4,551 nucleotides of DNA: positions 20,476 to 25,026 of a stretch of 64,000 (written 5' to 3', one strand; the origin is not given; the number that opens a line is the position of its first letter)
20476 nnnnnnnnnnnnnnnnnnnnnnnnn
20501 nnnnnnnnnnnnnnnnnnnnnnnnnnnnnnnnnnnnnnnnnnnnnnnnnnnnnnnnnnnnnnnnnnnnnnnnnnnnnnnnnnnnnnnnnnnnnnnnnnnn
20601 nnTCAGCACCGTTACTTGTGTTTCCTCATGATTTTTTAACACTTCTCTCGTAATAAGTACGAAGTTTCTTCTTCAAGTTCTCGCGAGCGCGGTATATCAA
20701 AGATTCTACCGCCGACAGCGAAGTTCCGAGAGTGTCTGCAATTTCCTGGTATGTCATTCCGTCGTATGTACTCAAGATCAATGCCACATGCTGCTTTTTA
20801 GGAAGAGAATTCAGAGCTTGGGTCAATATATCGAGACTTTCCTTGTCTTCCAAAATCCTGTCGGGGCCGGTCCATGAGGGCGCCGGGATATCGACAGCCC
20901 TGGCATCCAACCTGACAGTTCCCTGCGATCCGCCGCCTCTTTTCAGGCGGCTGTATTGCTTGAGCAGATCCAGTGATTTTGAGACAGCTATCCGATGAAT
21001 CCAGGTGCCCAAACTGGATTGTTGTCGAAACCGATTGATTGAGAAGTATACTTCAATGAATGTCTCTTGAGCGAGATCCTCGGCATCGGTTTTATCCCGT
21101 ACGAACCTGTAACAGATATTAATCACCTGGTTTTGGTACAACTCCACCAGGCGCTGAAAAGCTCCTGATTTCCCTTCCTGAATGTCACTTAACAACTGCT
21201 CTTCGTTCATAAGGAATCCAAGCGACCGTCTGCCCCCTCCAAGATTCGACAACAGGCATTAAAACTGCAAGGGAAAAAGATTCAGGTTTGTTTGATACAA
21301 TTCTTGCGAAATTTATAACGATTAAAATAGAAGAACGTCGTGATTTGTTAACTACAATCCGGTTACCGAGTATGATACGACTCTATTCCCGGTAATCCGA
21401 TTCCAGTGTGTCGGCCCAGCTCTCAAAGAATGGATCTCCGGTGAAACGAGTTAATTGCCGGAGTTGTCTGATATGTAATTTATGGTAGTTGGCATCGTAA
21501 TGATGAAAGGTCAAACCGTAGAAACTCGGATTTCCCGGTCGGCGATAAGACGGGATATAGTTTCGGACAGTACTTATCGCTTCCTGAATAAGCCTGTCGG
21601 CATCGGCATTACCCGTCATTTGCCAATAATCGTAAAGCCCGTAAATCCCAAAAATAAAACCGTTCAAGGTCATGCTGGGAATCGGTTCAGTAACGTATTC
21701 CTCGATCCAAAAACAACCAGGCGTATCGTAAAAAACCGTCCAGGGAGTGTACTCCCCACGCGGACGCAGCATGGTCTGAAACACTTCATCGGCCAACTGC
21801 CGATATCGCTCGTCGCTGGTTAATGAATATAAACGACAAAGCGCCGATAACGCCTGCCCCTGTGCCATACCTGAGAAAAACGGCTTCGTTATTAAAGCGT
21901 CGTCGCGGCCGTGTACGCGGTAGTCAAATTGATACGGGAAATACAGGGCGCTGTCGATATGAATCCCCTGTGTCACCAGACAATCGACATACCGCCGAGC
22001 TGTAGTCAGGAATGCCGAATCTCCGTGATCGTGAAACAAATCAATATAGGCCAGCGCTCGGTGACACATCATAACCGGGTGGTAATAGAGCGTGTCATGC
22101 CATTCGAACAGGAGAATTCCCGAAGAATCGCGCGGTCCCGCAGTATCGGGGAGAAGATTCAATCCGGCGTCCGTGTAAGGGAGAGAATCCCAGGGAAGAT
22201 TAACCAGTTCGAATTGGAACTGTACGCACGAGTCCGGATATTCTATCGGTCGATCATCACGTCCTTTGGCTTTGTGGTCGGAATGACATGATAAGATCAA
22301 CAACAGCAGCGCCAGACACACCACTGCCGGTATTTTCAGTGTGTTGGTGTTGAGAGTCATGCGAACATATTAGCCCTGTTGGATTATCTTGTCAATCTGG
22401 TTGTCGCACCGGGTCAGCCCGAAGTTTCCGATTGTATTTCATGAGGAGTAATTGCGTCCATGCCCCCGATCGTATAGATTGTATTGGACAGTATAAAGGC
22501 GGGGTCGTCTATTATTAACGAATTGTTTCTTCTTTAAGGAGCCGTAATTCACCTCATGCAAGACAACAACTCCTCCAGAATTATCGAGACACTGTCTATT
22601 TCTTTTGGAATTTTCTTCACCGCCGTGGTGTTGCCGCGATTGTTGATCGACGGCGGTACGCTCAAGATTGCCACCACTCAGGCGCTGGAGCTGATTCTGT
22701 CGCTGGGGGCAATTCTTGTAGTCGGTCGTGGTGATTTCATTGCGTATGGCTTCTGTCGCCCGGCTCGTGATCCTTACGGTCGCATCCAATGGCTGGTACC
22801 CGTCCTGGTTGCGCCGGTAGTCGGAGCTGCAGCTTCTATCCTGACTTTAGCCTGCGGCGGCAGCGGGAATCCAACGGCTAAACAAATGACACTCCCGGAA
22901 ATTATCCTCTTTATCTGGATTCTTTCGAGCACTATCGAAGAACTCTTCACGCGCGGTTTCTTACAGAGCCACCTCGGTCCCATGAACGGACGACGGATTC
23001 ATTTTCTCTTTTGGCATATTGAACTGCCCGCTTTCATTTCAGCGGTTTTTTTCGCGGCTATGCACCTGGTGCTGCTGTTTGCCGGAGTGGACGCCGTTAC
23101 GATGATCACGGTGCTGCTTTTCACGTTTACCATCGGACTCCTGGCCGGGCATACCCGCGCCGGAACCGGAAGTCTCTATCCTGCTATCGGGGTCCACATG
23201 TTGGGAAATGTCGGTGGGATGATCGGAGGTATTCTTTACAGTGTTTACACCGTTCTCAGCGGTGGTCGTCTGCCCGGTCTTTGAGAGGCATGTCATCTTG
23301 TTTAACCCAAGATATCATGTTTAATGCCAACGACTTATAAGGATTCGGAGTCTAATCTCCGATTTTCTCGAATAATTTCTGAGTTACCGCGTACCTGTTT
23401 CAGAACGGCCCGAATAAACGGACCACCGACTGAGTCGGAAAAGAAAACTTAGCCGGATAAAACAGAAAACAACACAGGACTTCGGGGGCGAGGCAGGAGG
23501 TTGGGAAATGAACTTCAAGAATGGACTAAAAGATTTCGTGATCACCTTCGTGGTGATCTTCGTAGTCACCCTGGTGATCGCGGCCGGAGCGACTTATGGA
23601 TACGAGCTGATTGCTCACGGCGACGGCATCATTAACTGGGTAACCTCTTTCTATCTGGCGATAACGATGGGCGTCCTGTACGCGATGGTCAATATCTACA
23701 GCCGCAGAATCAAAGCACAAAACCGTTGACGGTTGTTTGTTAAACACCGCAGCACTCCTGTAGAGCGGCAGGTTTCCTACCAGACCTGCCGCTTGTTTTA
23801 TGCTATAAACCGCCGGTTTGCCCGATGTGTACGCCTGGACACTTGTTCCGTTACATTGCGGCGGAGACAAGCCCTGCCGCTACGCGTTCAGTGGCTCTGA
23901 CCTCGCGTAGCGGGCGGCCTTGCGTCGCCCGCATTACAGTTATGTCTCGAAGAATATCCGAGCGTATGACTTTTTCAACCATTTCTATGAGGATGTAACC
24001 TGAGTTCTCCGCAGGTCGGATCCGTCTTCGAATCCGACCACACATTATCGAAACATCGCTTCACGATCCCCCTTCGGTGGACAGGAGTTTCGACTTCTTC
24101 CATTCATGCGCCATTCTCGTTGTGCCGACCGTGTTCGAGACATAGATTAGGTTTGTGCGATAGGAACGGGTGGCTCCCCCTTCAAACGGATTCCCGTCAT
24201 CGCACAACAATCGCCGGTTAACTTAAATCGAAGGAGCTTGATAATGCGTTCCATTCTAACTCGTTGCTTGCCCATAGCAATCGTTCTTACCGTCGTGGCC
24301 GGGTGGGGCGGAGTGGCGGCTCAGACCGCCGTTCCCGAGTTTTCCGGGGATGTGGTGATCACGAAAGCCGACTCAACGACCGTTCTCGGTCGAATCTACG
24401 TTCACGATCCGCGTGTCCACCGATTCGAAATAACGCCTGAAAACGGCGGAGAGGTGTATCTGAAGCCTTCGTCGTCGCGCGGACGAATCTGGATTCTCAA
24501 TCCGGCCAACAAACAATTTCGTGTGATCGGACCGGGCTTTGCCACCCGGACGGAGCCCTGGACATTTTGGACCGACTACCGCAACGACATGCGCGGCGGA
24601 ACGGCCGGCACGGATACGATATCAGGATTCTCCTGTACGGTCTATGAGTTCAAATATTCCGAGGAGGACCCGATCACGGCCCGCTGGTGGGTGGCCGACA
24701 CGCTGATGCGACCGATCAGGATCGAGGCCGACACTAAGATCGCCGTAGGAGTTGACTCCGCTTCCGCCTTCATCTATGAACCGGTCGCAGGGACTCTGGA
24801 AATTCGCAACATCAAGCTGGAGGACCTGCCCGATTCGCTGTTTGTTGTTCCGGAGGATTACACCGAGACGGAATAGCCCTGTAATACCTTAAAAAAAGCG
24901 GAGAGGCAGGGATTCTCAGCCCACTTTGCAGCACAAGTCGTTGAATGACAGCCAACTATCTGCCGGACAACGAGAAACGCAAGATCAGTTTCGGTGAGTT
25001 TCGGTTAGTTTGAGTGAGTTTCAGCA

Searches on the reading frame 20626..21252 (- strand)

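Call 10: search_protein_families(library=pfam, proteins=[window:20626-21252:-], max_evalue=0.001)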
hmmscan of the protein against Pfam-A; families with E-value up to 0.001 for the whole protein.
window:20626-21252:- (208 aa): 4 families
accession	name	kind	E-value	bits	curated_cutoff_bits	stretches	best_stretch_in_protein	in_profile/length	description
PF04542.20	Sigma70_r2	-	9.1e-18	64.3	24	1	35-102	1-70/71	Sigma-70 region 2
PF08281.18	Sigma70_r4_2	-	2.3e-17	62.8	25.7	1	141-193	2-54/54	Sigma-70, region 4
PF04545.22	Sigma70_r4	-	8.2e-10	38.5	24.1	1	146-195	1-50/50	Sigma-70, region 4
PF07638.17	Sigma70_ECF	-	3.5e-09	37.3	21.1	1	19-198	6-184/185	ECF sigma factor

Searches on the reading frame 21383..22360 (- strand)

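Call 10: search_protein_families(library=pfam, proteins=[window:21383-22360:-], max_evalue=0.001)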
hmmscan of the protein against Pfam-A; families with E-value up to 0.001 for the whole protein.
window:21383-22360:- (325 aa): 1 family
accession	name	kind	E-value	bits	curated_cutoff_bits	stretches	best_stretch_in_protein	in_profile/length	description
PF06662.19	C5-epim_C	-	7.3e-33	114.1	23.3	1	139-317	5-184/188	D-glucuronyl C5-epimerase C-terminus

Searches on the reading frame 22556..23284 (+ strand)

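Call 75: search_protein_families(library=pfam, proteins=[window:22556-23284:+], max_evalue=0.01)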
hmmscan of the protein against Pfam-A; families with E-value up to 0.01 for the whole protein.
window:22556-23284:+ (242 aa): 1 family
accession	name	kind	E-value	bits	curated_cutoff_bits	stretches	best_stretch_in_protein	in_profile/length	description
PF02517.21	Rce1-like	-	1.6e-12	48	22.4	1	116-219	7-92/93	Type II CAAX prenyl endopeptidase Rce1-like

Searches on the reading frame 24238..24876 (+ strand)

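Call 75: search_protein_families(library=pfam, proteins=[window:24238-24876:+], max_evalue=0.01)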
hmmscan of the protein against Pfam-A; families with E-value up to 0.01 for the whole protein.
window:24238-24876:+ (212 aa): 1 family
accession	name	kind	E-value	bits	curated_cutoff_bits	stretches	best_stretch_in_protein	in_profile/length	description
PF14371.13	DUF4412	-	3e-05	24.3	21.6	0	75-154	47-120/191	Domain of unknown function (DUF4412)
